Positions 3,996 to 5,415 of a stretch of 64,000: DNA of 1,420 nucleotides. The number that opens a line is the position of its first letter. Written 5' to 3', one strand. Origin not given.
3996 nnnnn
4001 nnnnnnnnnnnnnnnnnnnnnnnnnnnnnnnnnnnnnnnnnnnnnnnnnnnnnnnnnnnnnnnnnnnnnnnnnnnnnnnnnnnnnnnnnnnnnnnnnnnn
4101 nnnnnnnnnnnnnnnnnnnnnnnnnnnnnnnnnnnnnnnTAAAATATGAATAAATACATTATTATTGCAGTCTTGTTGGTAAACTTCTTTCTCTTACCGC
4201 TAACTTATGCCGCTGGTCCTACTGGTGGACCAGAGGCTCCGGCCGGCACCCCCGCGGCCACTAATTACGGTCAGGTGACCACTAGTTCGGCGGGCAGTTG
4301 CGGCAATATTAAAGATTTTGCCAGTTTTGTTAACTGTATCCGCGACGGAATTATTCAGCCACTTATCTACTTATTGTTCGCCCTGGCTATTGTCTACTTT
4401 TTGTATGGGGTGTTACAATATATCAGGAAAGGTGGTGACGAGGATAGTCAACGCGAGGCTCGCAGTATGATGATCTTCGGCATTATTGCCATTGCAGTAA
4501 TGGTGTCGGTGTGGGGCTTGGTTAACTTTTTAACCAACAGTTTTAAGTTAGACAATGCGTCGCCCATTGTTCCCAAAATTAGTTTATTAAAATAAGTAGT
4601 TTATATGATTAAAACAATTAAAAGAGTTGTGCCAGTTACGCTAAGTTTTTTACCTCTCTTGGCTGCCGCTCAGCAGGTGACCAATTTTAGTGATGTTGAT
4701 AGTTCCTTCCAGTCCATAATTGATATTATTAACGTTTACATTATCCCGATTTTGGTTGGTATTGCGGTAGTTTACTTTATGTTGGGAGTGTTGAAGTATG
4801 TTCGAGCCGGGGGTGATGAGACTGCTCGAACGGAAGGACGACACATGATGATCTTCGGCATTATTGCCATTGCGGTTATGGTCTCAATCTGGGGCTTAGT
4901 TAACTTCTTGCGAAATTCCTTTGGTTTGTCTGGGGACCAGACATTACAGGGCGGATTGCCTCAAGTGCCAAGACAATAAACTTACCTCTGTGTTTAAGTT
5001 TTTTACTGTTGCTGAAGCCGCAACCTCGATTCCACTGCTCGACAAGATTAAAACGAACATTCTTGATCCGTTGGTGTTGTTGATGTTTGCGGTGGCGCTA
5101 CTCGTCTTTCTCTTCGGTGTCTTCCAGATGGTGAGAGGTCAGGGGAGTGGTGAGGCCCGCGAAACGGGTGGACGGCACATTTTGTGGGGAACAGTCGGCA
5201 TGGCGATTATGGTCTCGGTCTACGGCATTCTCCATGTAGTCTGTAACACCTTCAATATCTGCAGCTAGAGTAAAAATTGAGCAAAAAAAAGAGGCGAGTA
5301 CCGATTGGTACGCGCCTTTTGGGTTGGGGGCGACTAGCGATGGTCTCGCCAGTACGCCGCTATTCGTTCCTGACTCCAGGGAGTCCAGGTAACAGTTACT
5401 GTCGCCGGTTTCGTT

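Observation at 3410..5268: Tandem array of five VirB2/TrbC-like (T4SS-pilin-like) small membrane-protein paralogs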

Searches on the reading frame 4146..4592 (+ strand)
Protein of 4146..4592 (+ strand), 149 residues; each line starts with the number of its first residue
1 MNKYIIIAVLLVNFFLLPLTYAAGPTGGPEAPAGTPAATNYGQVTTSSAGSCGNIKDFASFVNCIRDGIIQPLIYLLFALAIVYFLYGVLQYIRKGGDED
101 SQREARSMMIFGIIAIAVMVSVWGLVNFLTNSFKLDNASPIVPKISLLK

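Call 3: search_protein_families(library=pfam, proteins=[window:4146-4592:+], max_evalue=1)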
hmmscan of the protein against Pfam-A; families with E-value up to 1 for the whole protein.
window:4146-4592:+ (149 aa): 8 families
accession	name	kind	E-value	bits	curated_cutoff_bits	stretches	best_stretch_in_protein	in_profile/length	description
PF18895.5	T4SS_pilin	-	4.9e-07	30.2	26.6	1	69-129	12-71/71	Type IV secretion system pilin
PF16962.11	ABC_export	-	0.0065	15.4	29.7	1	58-133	9-84/531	Putative ABC exporter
PF05875.18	Ceramidase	-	0.021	14.7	32.5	1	66-128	128-188/259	Ceramidase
PF12725.13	DUF3810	-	0.028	14.2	28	1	73-129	24-85/311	Protein of unknown function (DUF3810)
PF02656.20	DUF202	-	0.036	14.9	23.4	0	5-95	21-65/68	Domain of unknown function (DUF202)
PF08733.15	PalH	-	0.041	13.4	34.1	1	70-141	153-214/332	PalH/RIM21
PF06570.16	DUF1129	-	0.1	12.7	29.1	1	77-133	87-134/207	Protein of unknown function (DUF1129)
PF05739.25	SNARE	-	0.95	10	26.8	1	101-123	30-52/53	SNARE domain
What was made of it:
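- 4146..4595 (+): p3 (slot 3), 149 aa. Signal peptide, a disordered Pro/Thr/Gly-rich stretch, a Cys pair (SCGN…NC), then helix-loop(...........)-helix and a C-terminal tail. PF18895 at 30.2 bits (call 3).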

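Call 43: find_homologous_proteins(query=window:4146-4592:+, max_evalue=0.001)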
Query window:4146-4592:+ (149 aa): 77 proteins with E <= 0.001 among 176 candidates.
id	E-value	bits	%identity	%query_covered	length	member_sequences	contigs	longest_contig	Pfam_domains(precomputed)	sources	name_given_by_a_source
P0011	2.1e-91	321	100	100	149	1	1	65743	PF18895.6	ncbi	-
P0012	2.3e-51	191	88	69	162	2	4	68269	PF18895.6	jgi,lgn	jgi:hypothetical protein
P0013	1.8e-37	146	54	95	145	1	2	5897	PF18895.6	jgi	jgi:hypothetical protein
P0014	3.6e-36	142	66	68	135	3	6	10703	PF18895.6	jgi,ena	-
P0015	4.1e-36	142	64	68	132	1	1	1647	PF18895.6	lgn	-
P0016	3.1e-35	139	49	96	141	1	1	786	PF18895.6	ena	-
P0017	1.2e-34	137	64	67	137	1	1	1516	PF18895.6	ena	-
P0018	4.0e-30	123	58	67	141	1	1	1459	-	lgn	-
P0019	2.4e-24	104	50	64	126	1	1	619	PF18895.6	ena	-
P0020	8.9e-21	92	55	62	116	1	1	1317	PF18895.6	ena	-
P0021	6.6e-20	89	46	78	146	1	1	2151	PF18895.6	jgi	jgi:hypothetical protein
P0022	2.2e-19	88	57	42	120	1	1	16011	PF18895.6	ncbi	-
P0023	1.1e-17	82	59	47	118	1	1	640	PF18895.6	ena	-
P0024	6.7e-17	80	51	58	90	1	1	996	PF18895.6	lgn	-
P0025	2.1e-16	78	40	66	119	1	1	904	PF18895.6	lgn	-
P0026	2.7e-16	78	55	47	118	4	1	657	PF18895.6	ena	-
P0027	1.6e-15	75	55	44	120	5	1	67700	PF18895.6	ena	-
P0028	2.0e-15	75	52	49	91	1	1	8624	PF18895.6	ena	-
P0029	2.5e-15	75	54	48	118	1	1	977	PF18895.6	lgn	-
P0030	3.2e-15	74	36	91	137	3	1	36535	PF18895.6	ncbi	-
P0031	4.6e-15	74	55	47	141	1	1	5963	PF18895.6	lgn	-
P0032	4.7e-15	74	43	61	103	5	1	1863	PF18895.6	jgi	jgi:predicted membrane channel-forming protein YqfA (hemolysin III family)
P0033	5.6e-15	73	56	46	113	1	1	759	PF18895.6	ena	-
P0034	6.0e-15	73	51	50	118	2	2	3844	PF18895.6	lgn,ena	-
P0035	1.1e-14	73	49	48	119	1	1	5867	PF18895.6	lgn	-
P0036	1.7e-14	72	51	52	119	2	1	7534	PF18895.6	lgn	-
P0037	1.9e-14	72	42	57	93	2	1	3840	PF18895.6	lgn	-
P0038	2.8e-14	71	54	48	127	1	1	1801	PF18895.6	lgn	-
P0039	2.8e-14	71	49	54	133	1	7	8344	PF18895.6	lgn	-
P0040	3.5e-14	71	43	62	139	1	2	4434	PF18895.6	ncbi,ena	-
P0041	3.6e-14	71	41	72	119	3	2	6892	PF18895.6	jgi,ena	jgi:hypothetical protein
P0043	5.1e-14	70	52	47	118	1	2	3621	PF18895.6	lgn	-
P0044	5.5e-14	70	41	59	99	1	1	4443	PF18895.6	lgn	-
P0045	6.2e-14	70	43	66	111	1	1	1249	PF18895.6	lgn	-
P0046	6.5e-14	70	38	68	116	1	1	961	PF18895.6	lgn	-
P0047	8.1e-14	70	50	48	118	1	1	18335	PF18895.6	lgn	-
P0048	9.4e-14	69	44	58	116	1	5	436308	PF18895.6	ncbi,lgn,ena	-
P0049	2.1e-13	68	45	64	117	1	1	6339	PF18895.6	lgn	-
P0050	2.9e-13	68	38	61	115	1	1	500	PF18895.6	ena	-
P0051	3.6e-13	68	45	58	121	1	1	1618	PF18895.6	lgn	-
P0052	3.7e-13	68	42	60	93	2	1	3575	PF18895.6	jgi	jgi:hypothetical protein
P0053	3.7e-13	68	50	48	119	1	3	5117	PF18895.6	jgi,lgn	jgi:hypothetical protein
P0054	3.7e-13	68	59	30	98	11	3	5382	PF18895.6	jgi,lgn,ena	-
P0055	4.0e-13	67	42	55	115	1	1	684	PF18895.6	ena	-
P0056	5.3e-13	67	52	47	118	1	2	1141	PF18895.6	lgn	-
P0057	5.7e-13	67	40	54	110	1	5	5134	PF18895.6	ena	-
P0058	7.5e-13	67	51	49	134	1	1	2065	PF18895.6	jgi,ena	-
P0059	8.3e-13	66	55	44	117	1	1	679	PF18895.6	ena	-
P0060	9.6e-13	66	47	50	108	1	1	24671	PF18895.6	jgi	jgi:succinate dehydrogenase/fumarate reductase cytochrome b subunit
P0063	1.6e-12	66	44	70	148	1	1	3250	PF18895.6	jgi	jgi:hypothetical protein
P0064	1.8e-12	65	49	48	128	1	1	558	PF18895.6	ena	-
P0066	2.0e-12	65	45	49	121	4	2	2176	PF18895.6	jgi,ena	-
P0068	2.8e-12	65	38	56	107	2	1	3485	PF18895.6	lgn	-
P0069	3.1e-12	65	46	53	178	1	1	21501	PF18895.6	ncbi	-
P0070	3.2e-12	65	39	51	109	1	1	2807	PF18895.6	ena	-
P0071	3.5e-12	64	47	48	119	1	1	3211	PF18895.6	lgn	-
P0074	5.5e-12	64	42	49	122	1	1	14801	PF18895.6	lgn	-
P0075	7.0e-12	63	53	43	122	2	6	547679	PF18895.6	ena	-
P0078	1.1e-11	63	42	54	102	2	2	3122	PF18895.6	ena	-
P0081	2.9e-11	61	38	60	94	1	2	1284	PF18895.6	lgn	-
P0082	8.1e-11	60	47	44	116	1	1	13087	PF18895.6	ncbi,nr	ncbi:MAG: hypothetical protein HZB10_01840 [Candidatus Yonathbacteria bacterium]|nr:hypothetical pro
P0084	1.1e-10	60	55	44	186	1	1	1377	PF18895.6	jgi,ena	-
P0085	3.3e-10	58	42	60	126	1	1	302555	PF18895.6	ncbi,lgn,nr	ncbi:MAG TPA: hypothetical protein VFL98_00060 [Candidatus Paceibacterota bacterium]|nr:hypothetical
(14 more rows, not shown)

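Call 45: find_encoding_contigs(protein=P0012, flank=10000, max_places=3)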
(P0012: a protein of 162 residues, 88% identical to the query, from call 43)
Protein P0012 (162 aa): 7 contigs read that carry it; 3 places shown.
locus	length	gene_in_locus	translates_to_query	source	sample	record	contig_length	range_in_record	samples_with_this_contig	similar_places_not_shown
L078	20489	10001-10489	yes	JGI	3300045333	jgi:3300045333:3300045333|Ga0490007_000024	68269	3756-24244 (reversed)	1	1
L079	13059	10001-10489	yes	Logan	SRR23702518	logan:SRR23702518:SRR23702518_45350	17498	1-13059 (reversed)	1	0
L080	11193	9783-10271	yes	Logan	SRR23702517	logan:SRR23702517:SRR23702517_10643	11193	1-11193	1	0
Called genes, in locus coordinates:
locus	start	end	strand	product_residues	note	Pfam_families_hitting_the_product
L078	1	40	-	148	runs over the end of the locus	-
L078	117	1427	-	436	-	PF13393:tRNA-synt_His, PF00587:tRNA-synt_2b, PF03129:HGTP_anticodon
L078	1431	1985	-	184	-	PF10502:Peptidase_S26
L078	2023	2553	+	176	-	PF01195:Pept_tRNA_hydro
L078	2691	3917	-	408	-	PF00575:S1, PF23459:S1_RRP5 (weak)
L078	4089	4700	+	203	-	PF13483:Lactamase_B_3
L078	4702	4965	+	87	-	-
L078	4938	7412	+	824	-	PF00521:DNA_topoisoIV, PF03989:DNA_gyraseA_C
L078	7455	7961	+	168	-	PF01135:PCMT (weak), PF01209:Ubie_methyltran, PF02390:Methyltransf_4 (weak), PF13847:Methyltransf_31, PF08241:Methyltransf_11, PF08242:Methyltransf_12, PF13649:Methyltransf_25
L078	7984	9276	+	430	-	PF01547:SBP_bac_1, PF13416:SBP_bac_8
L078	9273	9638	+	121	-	PF18895:T4SS_pilin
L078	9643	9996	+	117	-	PF04956:TrbC (weak), PF18895:T4SS_pilin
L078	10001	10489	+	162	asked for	PF18895:T4SS_pilin (weak)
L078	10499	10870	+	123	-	PF18895:T4SS_pilin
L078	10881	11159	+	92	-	-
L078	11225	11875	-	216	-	-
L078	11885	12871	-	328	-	PF01145:Band_7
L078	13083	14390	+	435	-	-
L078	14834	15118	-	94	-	PF02033:RBFA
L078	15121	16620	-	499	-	PF00009:GTP_EFTU, PF00071:Ras (weak), PF01926:MMR_HSR1, PF22042:EF-G_D2, PF11987:IF-2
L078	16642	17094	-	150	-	PF14584:DUF4446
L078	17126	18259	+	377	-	PF00266:Aminotran_5, PF00155:Aminotran_1_2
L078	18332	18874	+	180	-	PF00081:Sod_Fe_N, PF02777:Sod_Fe_C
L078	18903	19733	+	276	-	PF00089:Trypsin (weak), PF13365:Trypsin_2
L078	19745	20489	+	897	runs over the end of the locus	PF02861:Clp_N, PF23569:NBD_SMAX1, PF00004:AAA, PF17871:AAA_lid_9, PF00004:AAA, PF07724:AAA_2, PF07728:AAA_5, PF10431:ClpB_D2-small, +9 more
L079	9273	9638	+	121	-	PF18895:T4SS_pilin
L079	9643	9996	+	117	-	PF04956:TrbC (weak), PF18895:T4SS_pilin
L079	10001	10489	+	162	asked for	PF18895:T4SS_pilin (weak)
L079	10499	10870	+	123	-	PF18895:T4SS_pilin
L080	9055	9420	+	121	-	PF18895:T4SS_pilin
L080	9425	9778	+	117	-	PF04956:TrbC (weak), PF18895:T4SS_pilin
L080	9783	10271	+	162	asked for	PF18895:T4SS_pilin (weak)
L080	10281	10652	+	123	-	PF18895:T4SS_pilin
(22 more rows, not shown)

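Call 53: search_protein_families(library=ncbifam, proteins=[window:4146-4592:+], max_evalue=0.01)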
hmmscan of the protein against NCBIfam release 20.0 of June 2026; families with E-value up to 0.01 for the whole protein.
window:4146-4592:+ (149 aa): 1 family
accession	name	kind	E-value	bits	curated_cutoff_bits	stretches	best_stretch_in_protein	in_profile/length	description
NF045849.1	ICE_MMCAP2_0565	equivalog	0.00015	21.3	40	1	62-131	9-78/80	Mbov_0395 family pilin-like conjugal transfer protein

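Call 73: predict_structure(alignment_id=A6)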
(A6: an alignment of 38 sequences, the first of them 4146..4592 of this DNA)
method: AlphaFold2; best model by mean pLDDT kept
length: 149 residues; sequences in the alignment: 38
mean_pLDDT: 74.2   pTM: 0.45
mean pLDDT of the five models: 74.2, 73.6, 71.8, 71.8, 71.5
residues with pLDDT >= 90: 8; 70-90: 90; 50-70: 40; < 50: 11
segments of 3 or more residues with pLDDT < 50: 26-28, 41-43
pLDDT, mean of each block of 10 residues (from residue 1): 73 64 49 53 52 76 83 86 88 87 86 89 88 68 70
secondary structure, 60 per line:
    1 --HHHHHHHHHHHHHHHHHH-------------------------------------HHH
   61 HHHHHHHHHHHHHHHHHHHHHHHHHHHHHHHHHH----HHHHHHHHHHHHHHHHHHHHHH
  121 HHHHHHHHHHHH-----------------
elements in order: H3-20 H58-94 H99-132
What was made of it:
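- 4146..4595 (+): AF2 helices at 58-94/99-132 (call 73).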

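Call 78: fold_search(model_id=the predicted structure, library=pdb)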
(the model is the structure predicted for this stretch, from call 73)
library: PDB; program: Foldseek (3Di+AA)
matches with E <= 10: 185; with E <= 0.001: 0
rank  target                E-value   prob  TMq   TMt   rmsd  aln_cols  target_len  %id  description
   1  9vub_A                1.0e+00  0.90  0.40  0.17   4.1        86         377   10  channel C complex with 3 (released 2026-03-11)
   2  9vub_C                1.7e+00  0.91  0.42  0.18   2.5        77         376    9  channel C complex with 3 (released 2026-03-11)
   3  6cnn_A                2.0e+00  0.69  0.41  0.19   4.9        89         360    9  Cryo-EM structure of the human SK4/calmodulin channel complex in the Ca2+ bound state I (released 2018-05-02)
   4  6s1k_E                2.1e+00  0.69  0.40  0.55   4.3        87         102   10  E. coli Core Signaling Unit, carrying QQQQ receptor mutation (released 2020-01-22)
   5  8tt3_H                2.1e+00  0.41  0.30  0.20  22.6       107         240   10  S. thermodepolymerans KpsM-KpsE in Glycolipid 2 state with rigid body fitted KpsT (released 2024-04-17)
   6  9yda_R                2.2e+00  0.54  0.35  0.19   3.7        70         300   11  Cryo-EM structure of active human green cone opsin in complex with chimeric G protein (miniGist) (released 2025-12-24)
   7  7q21_K                2.4e+00  0.87  0.34  0.75   1.4        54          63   24  III2-IV2 respiratory supercomplex from Corynebacterium glutamicum (released 2022-02-02)
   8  8vc9_E                2.4e+00  0.57  0.33  0.15   4.0        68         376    9  Hybrid response regulator LvrB from Leptospira / phosphorylated REC form (released 2024-12-18)
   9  8vc9_F                2.5e+00  0.51  0.32  0.14   4.7        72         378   10  Hybrid response regulator LvrB from Leptospira / phosphorylated REC form (released 2024-12-18)
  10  8vc9_A                2.7e+00  0.47  0.31  0.14   4.9        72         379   10  Hybrid response regulator LvrB from Leptospira / phosphorylated REC form (released 2024-12-18)
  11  9sv3_D                2.8e+00  0.69  0.33  0.22   4.5        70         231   10  Local refinement of EloB/EloC/VHL/CV2a/14-3-3zeta/ERa from pose 1 (released 2025-12-03)
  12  2rld_E                2.8e+00  0.44  0.27  0.37   5.6        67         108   10  CRYSTAL STRUCTURE OF A PROTEIN WITH UNKNOWN FUNCTION FROM S23 RIBOSOMAL PROTEIN FAMILY (BT_0352) FROM BACTEROIDES THET (released 2007-10-30)
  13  7mu5_D                3.0e+00  0.30  0.28  0.40  12.8        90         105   10  Human DCTPP1 bound to Triptolide (released 2022-08-24)
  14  7mu5_C                3.0e+00  0.28  0.28  0.39  12.8        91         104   10  Human DCTPP1 bound to Triptolide (released 2022-08-24)
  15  6bmm_B                3.2e+00  0.14  0.23  0.14   6.6        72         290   10  Structure of human DHHC20 palmitoyltransferase, space group P21 (released 2018-01-24)
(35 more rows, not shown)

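Call 87: search_protein_families(library=phrogs, proteins=[window:4146-4592:+], max_evalue=0.01)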
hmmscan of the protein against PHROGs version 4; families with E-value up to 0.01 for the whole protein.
window:4146-4592:+ (149 aa): 0 families

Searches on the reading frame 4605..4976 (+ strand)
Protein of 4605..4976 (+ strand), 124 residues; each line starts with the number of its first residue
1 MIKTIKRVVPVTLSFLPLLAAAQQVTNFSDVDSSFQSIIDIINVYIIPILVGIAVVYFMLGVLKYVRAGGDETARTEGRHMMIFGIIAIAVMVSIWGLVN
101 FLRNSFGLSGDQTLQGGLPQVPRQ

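Call 3: search_protein_families(library=pfam, proteins=[window:4605-4976:+], max_evalue=1)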
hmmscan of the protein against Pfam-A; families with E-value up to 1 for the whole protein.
window:4605-4976:+ (124 aa): 6 families
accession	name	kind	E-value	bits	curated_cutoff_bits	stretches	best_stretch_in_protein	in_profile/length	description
PF18895.5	T4SS_pilin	-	6.2e-08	33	26.6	1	33-102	3-71/71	Type IV secretion system pilin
PF14965.11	BRI3BP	-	0.12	12.3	27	1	49-78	133-162/179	Negative regulator of p53/TP53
PF12725.13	DUF3810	-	0.12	12.2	28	1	38-105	19-87/311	Protein of unknown function (DUF3810)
PF02656.20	DUF202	-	0.21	12.5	23.4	1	52-104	17-65/68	Domain of unknown function (DUF202)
PF16890.10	DUF5083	-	0.23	11.7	27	1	22-75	39-91/157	Domain of unknown function (DUF5083)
PF06570.16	DUF1129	-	0.27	11.2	29.1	1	13-105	87-174/207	Protein of unknown function (DUF1129)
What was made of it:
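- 4605..4979 (+): p4 (slot 4), 124 aa. Signal peptide (…LLAAAQ), then helix-loop(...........)-helix. It is 55% identical to p3. PF18895 at 33.0 bits (call 3).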

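Call 37: search_solved_structures(query=A4, max_evalue=10, show_alignments=2)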
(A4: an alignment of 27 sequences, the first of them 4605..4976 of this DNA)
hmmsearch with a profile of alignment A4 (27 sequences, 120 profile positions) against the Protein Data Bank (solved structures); distinct sequences matched with E-value up to 10: 8.
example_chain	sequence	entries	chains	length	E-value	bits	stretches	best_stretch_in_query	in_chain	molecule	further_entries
8yq5_E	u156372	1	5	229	0.00035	23.7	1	9-99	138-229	de novo designed ion channel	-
8yq6_E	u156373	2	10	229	0.0028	20.8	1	10-99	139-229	de novo designed ion channel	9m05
8cw4_1A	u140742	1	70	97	0.0029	20.7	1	6-58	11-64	Conjugal transfer protein TraM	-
9hmf_O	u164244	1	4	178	0.008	19.3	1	67-116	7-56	Flagellar protein FliL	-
8evm_A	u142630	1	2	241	0.73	13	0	67-95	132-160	Chlorophyll dimer protein designs, Special Pair 3 (SP3x)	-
9wzs_A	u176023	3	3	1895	0.8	12.8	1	5-59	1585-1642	1,3-beta-glucan synthase component GSC2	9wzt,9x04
9lu8_A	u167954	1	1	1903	0.82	12.8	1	5-59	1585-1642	1,3-beta-glucan synthase component GSC2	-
6b87_A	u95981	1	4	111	1.6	11.9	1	23-59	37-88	TMHC2_E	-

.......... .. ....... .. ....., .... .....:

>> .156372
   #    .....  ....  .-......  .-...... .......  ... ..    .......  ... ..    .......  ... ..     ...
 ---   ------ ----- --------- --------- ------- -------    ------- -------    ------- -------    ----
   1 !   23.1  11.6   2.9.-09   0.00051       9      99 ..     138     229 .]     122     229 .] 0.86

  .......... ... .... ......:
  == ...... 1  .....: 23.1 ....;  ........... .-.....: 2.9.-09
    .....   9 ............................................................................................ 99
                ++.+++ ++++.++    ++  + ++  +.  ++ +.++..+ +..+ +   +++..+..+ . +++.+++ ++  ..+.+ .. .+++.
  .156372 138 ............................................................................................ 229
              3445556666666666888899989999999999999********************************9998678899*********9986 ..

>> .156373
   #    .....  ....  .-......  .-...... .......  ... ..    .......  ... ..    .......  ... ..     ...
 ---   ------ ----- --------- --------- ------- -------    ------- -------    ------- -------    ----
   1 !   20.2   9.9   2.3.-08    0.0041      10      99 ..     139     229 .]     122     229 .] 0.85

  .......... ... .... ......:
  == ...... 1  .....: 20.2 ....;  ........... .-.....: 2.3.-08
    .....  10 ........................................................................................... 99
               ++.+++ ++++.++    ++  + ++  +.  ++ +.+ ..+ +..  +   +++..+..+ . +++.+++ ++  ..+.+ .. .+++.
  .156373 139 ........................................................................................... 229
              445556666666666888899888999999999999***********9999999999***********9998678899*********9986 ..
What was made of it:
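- On TrbC/VirB2 conjugative pilins (PF04956; MPF-T/MPF-F pilins): The PDB profile search finds TraM (8cw4) only at E 0.003 (call 37).
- The slot-4 profile hits de novo designed channels better than any real pilin (call 37).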

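Call 53: search_protein_families(library=ncbifam, proteins=[window:4605-4976:+], max_evalue=0.01)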
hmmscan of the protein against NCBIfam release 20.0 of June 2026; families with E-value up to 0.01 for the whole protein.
window:4605-4976:+ (124 aa): 1 family
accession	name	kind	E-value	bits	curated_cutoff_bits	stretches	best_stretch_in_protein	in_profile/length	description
NF045849.1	ICE_MMCAP2_0565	equivalog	1.6e-06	27.7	40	1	27-102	1-76/80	Mbov_0395 family pilin-like conjugal transfer protein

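Call 87: search_protein_families(library=phrogs, proteins=[window:4605-4976:+], max_evalue=0.01)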
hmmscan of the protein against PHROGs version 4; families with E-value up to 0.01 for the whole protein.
window:4605-4976:+ (124 aa): 0 families

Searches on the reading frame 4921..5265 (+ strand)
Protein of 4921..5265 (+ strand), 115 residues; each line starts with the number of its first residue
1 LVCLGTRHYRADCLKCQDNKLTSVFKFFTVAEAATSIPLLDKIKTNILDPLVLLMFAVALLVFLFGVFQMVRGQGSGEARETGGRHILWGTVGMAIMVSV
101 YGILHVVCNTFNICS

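Call 3: search_protein_families(library=pfam, proteins=[window:4921-5265:+], max_evalue=1)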
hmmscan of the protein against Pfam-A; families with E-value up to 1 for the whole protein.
window:4921-5265:+ (115 aa): 3 families
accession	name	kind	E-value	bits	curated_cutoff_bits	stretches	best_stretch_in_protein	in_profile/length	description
PF18895.5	T4SS_pilin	-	0.00021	21.7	26.6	1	45-106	10-70/71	Type IV secretion system pilin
PF13160.11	DUF3995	-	0.026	15.4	34.3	1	45-106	32-89/124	Protein of unknown function (DUF3995)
PF12832.13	MFS_1_like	-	0.033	13.7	25.2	1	25-104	68-148/373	MFS_1 like family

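Call 53: search_protein_families(library=ncbifam, proteins=[window:4990-5265:+], max_evalue=0.01)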
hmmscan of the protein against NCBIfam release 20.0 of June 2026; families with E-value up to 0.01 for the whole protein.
window:4990-5265:+ (92 aa): 0 families

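Call 84: search_protein_families(library=pfam, alignment_id=A8, max_evalue=0.01)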
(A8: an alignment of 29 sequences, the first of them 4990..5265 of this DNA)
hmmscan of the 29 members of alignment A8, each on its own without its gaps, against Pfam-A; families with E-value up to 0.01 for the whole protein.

A. member 1, window:4990-5265:+ (92 aa): 1 family
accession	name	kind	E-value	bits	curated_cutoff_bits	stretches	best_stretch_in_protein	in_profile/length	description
PF18895.5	T4SS_pilin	-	0.00012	22.5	26.6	1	22-83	10-70/71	Type IV secretion system pilin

B. families by the number of members that match (of 29 scanned): 18 families
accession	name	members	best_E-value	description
PF18895.5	T4SS_pilin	29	2.2e-11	Type IV secretion system pilin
PF04956.18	TrbC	6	7.8e-07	TrbC/VIRB2 pilin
PF16962.11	ABC_export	2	6.6e-05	Putative ABC exporter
PF03729.18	DUF308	2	0.0013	Short repeat of unknown function (DUF308)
PF06197.19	DUF998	2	0.0038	Protein of unknown function (DUF998)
PF12725.13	DUF3810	2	0.0096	Protein of unknown function (DUF3810)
PF03994.20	DUF350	1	0.00066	Domain of Unknown Function (DUF350)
PF04893.22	Yip1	1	0.0019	Yip1 domain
PF00902.23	TatC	1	0.0026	Sec-independent protein translocase protein (TatC)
PF11992.13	TgpA_N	1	0.0037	TgpA N-terminal domain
PF20556.3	DUF6768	1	0.004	Family of unknown function (DUF6768)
PF04515.18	Choline_transpo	1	0.0045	Plasma-membrane choline transporter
PF13687.11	DUF4153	1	0.005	Domain of unknown function (DUF4153)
PF04290.18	DctQ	1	0.0052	Tripartite ATP-independent periplasmic transporters, DctQ component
PF06570.16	DUF1129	1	0.0054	Protein of unknown function (DUF1129)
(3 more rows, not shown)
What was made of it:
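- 4990..5268 (+): p5 (slot 5), 92 aa from GTG 4990 (the alternative TTG 4921 would overlap p4). No signal peptide, helix-loop(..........)-helix, and a C-terminal CNTFNIC Cys pair. All 29 of 29 slot-5 orthologues hit PF18895 (call 84).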

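Call 87: search_protein_families(library=phrogs, proteins=[window:4990-5265:+], max_evalue=0.01)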
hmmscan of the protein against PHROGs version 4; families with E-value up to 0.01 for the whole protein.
window:4990-5265:+ (92 aa): 0 families
